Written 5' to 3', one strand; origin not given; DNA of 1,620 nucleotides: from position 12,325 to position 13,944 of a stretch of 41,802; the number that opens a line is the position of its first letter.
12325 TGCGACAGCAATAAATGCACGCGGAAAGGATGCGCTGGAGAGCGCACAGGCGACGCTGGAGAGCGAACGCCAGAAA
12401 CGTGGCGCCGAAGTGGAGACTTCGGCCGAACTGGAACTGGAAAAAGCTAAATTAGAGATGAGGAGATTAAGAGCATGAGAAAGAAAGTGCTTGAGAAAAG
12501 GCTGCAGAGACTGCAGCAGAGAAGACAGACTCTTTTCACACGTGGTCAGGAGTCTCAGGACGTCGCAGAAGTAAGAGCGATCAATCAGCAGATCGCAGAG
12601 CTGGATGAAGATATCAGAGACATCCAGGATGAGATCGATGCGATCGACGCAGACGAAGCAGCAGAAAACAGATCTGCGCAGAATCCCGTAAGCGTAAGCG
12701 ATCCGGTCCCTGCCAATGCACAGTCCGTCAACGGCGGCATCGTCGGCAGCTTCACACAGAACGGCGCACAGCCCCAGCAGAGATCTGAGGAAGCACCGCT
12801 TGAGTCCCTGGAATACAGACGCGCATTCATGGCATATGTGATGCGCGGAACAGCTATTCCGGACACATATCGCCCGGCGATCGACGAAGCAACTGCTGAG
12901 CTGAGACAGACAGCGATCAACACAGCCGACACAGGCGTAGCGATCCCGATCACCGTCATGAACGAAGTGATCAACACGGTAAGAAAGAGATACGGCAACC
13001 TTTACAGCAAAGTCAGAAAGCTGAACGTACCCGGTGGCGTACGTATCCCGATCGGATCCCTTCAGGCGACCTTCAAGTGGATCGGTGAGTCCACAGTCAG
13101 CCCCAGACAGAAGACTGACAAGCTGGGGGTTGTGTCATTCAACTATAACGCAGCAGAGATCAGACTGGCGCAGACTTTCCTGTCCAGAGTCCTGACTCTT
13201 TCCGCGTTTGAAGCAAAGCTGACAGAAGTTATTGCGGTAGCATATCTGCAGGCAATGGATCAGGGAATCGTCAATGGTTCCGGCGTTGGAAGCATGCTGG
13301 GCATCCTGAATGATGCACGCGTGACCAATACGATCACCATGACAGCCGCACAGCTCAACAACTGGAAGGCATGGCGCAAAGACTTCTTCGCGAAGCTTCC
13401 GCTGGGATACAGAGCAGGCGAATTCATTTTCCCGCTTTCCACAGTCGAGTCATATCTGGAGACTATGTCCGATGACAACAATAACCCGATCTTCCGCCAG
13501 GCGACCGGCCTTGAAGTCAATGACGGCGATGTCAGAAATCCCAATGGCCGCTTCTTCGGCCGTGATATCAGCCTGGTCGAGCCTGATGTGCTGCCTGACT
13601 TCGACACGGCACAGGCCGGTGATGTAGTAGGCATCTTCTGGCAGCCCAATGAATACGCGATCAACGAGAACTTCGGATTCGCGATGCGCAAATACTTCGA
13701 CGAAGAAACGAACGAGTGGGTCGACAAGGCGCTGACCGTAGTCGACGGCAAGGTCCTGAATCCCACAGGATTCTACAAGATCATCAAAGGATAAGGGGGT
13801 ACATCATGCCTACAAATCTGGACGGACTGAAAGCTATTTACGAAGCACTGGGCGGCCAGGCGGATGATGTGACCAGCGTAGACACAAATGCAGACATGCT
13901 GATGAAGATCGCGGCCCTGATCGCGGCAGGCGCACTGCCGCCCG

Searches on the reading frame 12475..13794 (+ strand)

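Call 104: search_protein_families(library=phrogs, proteins=[window:12475-13794:+], max_evalue=0.00001)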
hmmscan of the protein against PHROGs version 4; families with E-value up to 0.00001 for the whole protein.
window:12475-13794:+ (439 aa): 1 family
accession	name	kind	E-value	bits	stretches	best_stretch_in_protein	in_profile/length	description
phrog_10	-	head and packaging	1.4e-26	94.7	1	10-435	265-632/752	major head protein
